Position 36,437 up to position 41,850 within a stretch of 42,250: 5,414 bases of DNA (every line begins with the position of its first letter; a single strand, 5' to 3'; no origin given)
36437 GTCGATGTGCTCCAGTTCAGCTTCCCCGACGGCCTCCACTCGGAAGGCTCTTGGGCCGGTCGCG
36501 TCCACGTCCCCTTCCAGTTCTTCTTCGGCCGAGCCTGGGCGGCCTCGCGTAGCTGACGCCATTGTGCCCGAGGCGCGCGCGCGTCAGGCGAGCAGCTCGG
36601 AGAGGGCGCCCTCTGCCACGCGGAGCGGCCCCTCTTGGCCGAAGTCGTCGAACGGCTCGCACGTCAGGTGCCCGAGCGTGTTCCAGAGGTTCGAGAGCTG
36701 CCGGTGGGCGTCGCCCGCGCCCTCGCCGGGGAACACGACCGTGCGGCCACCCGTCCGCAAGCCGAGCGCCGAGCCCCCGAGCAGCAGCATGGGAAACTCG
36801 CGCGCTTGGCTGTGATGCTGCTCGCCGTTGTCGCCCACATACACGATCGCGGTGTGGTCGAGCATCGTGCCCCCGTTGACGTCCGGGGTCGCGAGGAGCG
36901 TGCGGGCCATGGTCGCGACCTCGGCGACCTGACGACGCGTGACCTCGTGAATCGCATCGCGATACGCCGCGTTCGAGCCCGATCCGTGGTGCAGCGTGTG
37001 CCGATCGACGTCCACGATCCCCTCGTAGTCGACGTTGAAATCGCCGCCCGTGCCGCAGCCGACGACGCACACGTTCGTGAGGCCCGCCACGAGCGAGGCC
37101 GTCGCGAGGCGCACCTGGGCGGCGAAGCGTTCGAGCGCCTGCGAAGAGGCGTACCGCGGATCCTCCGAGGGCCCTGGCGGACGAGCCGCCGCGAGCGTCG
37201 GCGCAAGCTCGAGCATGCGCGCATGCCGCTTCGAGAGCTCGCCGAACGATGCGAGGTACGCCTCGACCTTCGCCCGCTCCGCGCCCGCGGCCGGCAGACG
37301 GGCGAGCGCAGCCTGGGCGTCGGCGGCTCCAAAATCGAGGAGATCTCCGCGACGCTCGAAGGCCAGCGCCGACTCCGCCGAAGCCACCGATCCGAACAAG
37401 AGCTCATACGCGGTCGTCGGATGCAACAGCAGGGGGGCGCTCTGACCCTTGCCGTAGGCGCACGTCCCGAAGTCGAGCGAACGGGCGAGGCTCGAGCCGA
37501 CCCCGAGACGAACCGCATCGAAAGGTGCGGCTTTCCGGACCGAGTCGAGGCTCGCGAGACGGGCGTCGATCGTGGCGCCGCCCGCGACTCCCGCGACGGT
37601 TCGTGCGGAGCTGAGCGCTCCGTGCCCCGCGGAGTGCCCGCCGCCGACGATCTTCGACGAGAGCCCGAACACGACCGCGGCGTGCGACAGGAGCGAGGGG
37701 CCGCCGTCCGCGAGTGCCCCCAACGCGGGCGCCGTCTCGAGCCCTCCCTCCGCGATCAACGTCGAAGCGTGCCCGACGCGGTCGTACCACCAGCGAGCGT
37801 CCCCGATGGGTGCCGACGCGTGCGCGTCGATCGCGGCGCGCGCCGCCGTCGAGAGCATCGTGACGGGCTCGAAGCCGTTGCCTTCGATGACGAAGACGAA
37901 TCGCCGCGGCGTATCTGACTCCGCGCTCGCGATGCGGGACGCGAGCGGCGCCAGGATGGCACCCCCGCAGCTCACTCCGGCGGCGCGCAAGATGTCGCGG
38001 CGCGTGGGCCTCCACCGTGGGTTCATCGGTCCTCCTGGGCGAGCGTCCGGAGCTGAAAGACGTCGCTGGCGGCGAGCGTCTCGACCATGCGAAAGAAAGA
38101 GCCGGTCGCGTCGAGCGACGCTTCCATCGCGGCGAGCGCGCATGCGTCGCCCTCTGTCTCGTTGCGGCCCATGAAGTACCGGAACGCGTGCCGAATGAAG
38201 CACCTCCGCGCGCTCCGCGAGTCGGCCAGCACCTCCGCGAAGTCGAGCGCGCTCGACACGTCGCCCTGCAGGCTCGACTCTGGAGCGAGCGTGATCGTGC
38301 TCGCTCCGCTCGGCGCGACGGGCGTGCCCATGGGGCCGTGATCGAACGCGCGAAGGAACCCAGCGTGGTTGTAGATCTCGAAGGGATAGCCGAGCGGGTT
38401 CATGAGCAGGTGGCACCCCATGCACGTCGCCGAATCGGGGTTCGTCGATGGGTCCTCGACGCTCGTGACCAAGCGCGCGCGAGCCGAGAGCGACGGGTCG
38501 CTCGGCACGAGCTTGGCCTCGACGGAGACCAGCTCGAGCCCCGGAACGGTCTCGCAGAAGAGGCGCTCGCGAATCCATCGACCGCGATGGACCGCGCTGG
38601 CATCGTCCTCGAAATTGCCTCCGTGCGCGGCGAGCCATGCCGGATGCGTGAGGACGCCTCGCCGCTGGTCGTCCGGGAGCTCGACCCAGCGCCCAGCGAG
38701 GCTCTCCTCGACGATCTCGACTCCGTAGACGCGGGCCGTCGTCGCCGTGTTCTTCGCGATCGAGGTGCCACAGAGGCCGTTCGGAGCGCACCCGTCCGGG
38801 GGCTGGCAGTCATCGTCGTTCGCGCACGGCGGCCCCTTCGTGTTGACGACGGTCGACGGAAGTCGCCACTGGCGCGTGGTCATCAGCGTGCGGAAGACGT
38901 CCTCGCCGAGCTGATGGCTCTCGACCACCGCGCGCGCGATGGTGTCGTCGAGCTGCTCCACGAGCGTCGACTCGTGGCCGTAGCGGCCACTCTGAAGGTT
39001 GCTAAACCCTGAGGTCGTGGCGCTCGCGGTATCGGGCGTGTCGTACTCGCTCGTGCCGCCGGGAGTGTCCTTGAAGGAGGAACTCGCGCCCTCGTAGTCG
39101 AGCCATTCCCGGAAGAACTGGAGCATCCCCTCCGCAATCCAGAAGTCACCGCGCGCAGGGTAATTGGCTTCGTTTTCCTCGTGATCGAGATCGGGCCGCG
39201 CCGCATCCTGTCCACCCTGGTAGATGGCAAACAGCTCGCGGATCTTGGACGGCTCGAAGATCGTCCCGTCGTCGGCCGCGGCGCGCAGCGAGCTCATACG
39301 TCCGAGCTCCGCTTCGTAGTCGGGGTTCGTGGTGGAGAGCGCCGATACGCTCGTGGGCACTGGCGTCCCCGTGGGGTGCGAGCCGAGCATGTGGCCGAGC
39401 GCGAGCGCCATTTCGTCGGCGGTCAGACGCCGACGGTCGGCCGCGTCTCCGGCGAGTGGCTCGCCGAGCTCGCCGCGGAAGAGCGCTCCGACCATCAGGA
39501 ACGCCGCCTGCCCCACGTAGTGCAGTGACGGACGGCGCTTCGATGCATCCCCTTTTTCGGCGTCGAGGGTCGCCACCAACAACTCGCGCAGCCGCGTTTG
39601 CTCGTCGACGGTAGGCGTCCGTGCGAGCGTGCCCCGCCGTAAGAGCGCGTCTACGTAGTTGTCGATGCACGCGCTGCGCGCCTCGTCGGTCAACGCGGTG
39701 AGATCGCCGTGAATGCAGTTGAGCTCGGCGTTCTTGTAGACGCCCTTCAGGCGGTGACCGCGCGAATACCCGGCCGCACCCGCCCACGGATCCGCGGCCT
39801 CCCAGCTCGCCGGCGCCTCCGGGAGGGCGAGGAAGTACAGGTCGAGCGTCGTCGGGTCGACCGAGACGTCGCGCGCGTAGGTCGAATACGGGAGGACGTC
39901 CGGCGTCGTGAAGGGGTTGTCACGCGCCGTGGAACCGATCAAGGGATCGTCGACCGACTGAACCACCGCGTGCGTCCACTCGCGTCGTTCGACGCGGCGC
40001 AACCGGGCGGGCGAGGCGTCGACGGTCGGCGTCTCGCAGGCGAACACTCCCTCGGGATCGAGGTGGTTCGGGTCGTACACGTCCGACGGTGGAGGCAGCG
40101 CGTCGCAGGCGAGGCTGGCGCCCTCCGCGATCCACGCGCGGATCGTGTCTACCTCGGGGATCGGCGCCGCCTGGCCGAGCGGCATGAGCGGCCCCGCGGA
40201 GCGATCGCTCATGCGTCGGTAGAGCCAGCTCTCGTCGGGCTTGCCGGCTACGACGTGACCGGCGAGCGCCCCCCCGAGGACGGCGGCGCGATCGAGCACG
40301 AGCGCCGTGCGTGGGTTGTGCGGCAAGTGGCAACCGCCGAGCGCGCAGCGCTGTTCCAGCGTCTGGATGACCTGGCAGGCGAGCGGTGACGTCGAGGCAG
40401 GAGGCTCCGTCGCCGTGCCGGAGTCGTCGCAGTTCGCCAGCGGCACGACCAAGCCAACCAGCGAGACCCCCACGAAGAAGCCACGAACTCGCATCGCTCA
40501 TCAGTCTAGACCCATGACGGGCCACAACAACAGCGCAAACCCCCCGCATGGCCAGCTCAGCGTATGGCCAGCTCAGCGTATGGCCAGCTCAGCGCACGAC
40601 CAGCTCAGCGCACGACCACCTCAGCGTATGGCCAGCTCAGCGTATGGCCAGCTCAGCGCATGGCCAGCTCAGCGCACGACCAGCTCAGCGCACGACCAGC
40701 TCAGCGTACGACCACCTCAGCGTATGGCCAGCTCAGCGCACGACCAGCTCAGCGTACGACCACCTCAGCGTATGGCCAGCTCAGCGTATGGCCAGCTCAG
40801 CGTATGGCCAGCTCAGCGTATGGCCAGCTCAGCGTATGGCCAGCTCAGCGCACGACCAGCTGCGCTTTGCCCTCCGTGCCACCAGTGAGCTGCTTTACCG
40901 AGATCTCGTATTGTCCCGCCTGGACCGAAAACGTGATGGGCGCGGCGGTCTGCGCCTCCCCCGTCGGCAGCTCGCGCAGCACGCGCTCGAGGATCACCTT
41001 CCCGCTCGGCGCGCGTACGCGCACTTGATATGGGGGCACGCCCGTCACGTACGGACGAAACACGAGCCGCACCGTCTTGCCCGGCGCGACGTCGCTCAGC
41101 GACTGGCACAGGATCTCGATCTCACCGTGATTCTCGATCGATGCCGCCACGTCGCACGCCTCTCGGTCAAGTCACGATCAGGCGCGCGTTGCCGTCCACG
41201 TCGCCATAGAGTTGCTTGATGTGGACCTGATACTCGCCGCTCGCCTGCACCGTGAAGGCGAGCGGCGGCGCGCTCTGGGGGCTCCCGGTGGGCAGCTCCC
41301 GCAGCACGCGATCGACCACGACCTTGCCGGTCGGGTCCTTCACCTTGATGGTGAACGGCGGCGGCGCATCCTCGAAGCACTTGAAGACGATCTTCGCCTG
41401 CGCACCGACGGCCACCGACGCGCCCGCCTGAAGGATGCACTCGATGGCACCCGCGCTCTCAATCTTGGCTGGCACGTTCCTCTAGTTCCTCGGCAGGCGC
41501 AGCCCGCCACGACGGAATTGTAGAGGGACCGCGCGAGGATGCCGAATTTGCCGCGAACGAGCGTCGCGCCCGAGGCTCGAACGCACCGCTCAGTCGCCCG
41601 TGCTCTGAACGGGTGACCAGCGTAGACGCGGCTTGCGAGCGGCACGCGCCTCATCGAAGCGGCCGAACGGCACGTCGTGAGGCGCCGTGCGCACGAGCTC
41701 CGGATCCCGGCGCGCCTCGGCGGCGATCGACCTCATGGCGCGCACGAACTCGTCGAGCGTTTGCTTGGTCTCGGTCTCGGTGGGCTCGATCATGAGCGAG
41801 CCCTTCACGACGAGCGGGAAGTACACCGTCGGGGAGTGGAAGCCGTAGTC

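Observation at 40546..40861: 16-bp x ~20 perfect-phase tandem array between two same-strand genes, 52 bp upstream of the DUF1592-like start codon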

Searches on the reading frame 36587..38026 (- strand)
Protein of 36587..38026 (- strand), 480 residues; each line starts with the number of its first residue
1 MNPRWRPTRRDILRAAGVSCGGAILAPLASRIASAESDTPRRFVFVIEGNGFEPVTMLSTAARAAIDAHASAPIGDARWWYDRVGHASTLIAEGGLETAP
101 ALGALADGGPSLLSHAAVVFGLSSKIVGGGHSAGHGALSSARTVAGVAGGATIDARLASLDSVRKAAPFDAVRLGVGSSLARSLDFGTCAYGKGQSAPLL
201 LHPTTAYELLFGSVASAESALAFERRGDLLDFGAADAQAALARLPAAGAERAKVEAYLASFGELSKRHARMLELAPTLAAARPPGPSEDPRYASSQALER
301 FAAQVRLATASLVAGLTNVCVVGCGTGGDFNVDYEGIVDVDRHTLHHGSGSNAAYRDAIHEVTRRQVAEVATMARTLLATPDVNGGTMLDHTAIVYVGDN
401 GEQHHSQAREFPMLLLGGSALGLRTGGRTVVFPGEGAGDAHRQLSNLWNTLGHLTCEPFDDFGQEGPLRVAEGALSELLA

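Call 43: search_protein_families(library=pfam, proteins=[window:36587-38026:-], max_evalue=0.001)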
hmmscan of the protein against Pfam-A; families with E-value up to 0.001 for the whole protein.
window:36587-38026:- (480 aa): 1 family
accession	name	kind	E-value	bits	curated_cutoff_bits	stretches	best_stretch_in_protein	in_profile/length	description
PF07586.16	HXXSHH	-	6.4e-25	88.8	30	1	42-370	1-306/307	Protein of unknown function (DUF1552)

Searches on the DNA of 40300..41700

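Call 52: search_rna_families(source=window, start=40300, end=41700, threshold=evalue, max_evalue=1)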
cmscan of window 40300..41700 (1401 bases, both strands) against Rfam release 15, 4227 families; matches with E-value up to 1: 1.
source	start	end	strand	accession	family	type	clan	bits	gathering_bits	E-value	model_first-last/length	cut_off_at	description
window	40325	40342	+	RF01129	sR44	Gene; snRNA; snoRNA; CD-box;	-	14.9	45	0.95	38-55/55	no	Small nucleolar RNA sR44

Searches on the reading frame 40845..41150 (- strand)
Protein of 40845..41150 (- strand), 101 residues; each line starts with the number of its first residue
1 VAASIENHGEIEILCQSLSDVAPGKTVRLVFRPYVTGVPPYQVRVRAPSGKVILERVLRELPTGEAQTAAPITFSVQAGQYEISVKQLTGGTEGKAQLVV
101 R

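Call 12: find_encoding_contigs(protein=window:40845-41150:-, flank=6000, max_places=10)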
Protein window:40845-41150:- (101 aa): 8 contigs read that carry it; 5 places shown.
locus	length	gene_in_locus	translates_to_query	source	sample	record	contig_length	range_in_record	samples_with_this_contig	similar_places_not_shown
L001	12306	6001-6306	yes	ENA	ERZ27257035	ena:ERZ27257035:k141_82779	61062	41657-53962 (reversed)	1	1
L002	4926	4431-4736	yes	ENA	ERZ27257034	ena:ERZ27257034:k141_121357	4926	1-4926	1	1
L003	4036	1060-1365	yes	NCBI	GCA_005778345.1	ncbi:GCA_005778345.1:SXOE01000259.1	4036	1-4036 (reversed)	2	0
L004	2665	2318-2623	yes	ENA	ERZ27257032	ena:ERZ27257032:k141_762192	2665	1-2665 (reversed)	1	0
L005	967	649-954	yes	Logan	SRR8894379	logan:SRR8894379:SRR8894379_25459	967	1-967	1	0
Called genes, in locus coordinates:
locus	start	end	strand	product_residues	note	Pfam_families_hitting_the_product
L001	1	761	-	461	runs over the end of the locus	PF02683:DsbD_TM, PF13899:Thioredoxin_7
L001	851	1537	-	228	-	PF13428:TPR_14 (faint), PF07719:TPR_2 (faint), PF13432:TPR_16 (weak)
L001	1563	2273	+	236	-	-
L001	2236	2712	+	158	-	-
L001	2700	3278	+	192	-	-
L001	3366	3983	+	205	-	-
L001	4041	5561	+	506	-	PF21478:GcvP2_C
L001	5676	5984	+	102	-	-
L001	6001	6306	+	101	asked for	-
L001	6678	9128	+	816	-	PF07627:PSCyt3, PF07624:PSD2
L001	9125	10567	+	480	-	PF07586:HXXSHH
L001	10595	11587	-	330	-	PF00756:Esterase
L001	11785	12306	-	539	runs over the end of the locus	PF13450:NAD_binding_8, PF01593:Amino_oxidase (weak)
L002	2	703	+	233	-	?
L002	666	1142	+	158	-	-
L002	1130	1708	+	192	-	-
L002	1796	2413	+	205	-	-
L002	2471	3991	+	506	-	PF21478:GcvP2_C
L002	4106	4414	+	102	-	-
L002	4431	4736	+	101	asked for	-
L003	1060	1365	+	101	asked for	-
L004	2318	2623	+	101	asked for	-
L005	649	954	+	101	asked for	-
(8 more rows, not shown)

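Call 13: search_protein_families(library=pfam, proteins=[window:40848-41150:-], max_evalue=0.01)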
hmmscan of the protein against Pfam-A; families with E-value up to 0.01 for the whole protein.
window:40848-41150:- (101 aa): 1 family
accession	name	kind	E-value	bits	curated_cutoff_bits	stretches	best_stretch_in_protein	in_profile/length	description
PF01835.25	MG2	-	0.00013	22.7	32.8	1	39-98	34-94/96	MG2 domain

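Call 17: find_homologous_proteins(query=window:40848-41150:-, max_evalue=0.001)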
Query window:40848-41150:- (101 aa): 7 proteins with E <= 0.001 among 10 candidates.
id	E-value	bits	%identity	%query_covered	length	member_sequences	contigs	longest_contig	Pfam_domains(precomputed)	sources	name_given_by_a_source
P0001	1.7e-57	209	100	100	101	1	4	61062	-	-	-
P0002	2.0e-44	167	77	100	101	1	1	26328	-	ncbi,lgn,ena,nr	ncbi:MAG: hypothetical protein EXR75_05015 [Myxococcales bacterium]|nr:hypothetical protein [Myxococ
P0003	5.8e-31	124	61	99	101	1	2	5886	-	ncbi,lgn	-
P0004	1.2e-29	120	60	99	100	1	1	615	-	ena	-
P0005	1.4e-23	101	53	100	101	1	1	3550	-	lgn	-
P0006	4.5e-21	93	55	100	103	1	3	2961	-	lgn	-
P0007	2.3e-20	90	51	100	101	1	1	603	-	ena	-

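Call 18: find_encoding_contigs(protein=P0002, flank=5000, max_places=4)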
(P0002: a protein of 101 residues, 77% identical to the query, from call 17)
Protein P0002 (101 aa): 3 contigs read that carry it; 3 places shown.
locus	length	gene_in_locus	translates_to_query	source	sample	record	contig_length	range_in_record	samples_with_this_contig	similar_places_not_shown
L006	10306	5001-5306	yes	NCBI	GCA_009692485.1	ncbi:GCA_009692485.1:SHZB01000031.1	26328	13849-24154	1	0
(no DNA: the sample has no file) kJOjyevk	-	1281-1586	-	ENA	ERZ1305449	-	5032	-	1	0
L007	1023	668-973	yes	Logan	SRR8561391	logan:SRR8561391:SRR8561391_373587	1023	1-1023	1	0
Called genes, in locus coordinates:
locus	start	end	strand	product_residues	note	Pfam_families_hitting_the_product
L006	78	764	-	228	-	-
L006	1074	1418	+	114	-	-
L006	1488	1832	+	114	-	-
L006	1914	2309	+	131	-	-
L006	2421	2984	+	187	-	-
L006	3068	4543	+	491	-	PF21478:GcvP2_C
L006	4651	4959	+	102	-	-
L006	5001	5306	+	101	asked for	-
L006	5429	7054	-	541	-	PF00890:FAD_binding_2 (faint), PF01266:DAO, PF12831:FAD_oxidored (weak), PF13450:NAD_binding_8, PF01593:Amino_oxidase (weak)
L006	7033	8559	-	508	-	PF01564:Spermine_synth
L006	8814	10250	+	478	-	PF13785:DUF4178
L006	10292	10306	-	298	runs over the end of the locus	PF01430:HSP33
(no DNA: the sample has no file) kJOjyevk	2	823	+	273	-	?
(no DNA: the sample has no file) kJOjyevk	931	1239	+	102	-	-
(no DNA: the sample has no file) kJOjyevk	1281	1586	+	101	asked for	-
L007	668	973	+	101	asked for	-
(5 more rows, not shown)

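Call 19: find_encoding_contigs(protein=P0003, flank=5000, max_places=4)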
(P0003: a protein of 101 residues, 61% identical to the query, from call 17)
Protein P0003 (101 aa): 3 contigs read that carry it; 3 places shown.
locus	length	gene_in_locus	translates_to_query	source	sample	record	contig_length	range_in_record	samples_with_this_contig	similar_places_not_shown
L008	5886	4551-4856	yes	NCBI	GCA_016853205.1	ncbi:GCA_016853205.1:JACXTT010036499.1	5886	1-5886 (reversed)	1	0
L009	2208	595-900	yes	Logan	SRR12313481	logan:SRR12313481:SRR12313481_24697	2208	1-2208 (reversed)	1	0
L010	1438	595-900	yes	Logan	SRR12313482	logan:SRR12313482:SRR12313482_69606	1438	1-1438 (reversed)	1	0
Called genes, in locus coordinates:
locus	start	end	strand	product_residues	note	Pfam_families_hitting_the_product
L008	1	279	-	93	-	?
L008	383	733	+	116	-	-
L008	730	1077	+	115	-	-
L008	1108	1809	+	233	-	-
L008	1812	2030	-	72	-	-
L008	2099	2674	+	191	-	-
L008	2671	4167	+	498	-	PF02347:GDC-P, PF21478:GcvP2_C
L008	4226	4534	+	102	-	-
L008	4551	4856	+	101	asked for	-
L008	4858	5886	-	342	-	?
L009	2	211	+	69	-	?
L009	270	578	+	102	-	-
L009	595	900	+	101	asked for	-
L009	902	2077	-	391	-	-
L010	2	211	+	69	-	?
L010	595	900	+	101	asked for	-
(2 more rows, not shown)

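Call 20: find_encoding_contigs(protein=P0005, flank=5000, max_places=4)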
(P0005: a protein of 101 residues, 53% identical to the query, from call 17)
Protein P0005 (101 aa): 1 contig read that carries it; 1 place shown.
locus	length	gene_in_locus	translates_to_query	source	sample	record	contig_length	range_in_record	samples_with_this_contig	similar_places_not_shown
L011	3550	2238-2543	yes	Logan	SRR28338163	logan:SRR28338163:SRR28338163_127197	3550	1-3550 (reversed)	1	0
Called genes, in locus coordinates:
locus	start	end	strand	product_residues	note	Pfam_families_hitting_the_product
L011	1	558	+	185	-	?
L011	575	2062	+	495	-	PF02347:GDC-P (weak), PF21478:GcvP2_C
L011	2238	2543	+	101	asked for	-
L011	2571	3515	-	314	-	PF02675:AdoMet_dc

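Call 21: find_encoding_contigs(protein=P0006, flank=5000, max_places=4)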
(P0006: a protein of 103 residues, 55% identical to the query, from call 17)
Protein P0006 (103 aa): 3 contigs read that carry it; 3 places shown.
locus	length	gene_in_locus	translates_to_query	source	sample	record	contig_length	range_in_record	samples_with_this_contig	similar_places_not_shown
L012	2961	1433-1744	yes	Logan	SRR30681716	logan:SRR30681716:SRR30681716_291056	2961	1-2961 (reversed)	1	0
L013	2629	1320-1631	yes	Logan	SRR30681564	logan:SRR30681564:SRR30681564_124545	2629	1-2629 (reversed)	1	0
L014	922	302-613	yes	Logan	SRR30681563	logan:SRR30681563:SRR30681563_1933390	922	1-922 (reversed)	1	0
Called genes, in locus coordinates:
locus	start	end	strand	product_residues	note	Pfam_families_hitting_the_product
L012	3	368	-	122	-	?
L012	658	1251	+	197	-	-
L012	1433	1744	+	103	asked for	-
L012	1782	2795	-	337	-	PF10023:Aminopep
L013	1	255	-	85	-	?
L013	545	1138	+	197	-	-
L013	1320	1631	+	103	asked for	-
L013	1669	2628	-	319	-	?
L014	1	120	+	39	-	?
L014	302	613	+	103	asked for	-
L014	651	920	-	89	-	?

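Call 25: find_related_loci(query=A1, collection=genome_contigs, flank=5000)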
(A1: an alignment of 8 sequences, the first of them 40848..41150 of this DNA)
Query A1 (101 aa) in genome_contigs; peptide patterns used: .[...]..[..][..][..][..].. (x = any residue, [..] = any of these).
27 stretches matched a pattern; 13 encode a relative of the query (tblastn E <= 1e-3); 13 distinct loci.
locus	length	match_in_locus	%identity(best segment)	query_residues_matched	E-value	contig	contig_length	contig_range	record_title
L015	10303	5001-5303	76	1-101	4e-51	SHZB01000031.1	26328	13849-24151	MAG: Myxococcales bacterium isolate Baikal-deep-G134 BACOMB-C8525, whole genome shotgun sequence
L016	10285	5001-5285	54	1-96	3e-31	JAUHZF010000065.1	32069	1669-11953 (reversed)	MAG: Polyangia bacterium isolate 4_bin.22 NODE_952_length_32069_cov_1.006574, whole genome shotgun sequence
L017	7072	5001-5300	50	1-100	4e-29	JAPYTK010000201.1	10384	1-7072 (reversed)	MAG: Polyangiaceae bacterium isolate PW6.metabat2.153 PW6_7838_length_10384_cov_8.372156, whole genome shotgun sequence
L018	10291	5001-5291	52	4-100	1e-27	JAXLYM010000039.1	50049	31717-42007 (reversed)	MAG: Polyangiaceae bacterium isolate STL-MYX13 C2.77.fa-39, whole genome shotgun sequence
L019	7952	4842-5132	53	5-101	2e-27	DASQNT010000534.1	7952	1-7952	MAG TPA_asm: Polyangiaceae bacterium isolate SMAG_U10783 k141_248138, whole genome shotgun sequence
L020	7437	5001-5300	50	1-100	3e-27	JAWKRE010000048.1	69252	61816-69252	MAG: Polyangiaceae bacterium isolate ABC1.6 ABC1.6.fa-48, whole genome shotgun sequence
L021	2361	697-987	50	4-100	3e-26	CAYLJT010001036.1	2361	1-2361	MAG TPA_asm: uncultured Polyangiaceae bacterium isolate SRP173033_co1_384 genome assembly, contig: NODE_151408_length_23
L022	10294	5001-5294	46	1-98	4e-25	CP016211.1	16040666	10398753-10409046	Minicystis rosea strain DSM 24000 chromosome, complete genome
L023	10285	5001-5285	47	4-98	1e-24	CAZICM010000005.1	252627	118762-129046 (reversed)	MAG TPA_asm: uncultured Polyangiaceae bacterium isolate binchicken_co16_258 genome assembly, contig: NODE_36_length_2526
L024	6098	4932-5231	44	1-100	1e-22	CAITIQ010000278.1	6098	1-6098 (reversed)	MAG: uncultured delta proteobacterium isolate ErkenSummer_bin-6818 genome assembly, contig: bin-6818:278/673, whole geno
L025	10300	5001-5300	44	1-100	1e-22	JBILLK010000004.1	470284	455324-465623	MAG: Polyangiaceae bacterium isolate ME2017-07-27_3300044645_group7_bin87 Rohwer_bin1489_scaffold_5_c1, whole genome sho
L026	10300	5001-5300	49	1-100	7e-27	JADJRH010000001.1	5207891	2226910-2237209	MAG: Polyangiaceae bacterium isolate Fred_18-Q3-R57-64_MAXAC.407 tig00000220-10-52028170, whole genome shotgun sequence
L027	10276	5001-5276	41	9-101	1e-15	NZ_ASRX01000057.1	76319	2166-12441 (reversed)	Chondromyces apiculatus DSM 436 contig57, whole genome shotgun sequence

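Call 38: find_related_loci(query=window:40848-41150:-, collection=metagenome_contigs, flank=5000)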
Query window:40848-41150:- (101 aa) in metagenome_contigs; peptide patterns used: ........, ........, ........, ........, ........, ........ (x = any residue, [..] = any of these).
599 stretches matched a pattern (row limit reached: there are more); 10 encode a relative of the query (tblastn E <= 1e-3); 10 distinct loci.
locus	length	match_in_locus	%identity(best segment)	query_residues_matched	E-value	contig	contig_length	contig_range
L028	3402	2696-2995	51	1-100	5e-32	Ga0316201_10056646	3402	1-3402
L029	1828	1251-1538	54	5-100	7e-28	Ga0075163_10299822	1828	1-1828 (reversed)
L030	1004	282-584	45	1-101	2e-28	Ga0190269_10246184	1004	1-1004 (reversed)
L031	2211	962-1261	49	1-100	2e-26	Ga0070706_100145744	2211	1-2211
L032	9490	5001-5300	48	1-100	2e-25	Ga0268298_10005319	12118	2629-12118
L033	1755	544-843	46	1-100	4e-25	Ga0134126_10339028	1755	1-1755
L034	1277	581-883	45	1-101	2e-24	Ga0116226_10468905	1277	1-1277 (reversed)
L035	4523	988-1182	45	25-89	2e-15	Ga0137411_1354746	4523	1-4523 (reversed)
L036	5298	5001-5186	34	19-81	3e-6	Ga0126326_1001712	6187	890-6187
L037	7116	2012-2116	43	19-53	5e-6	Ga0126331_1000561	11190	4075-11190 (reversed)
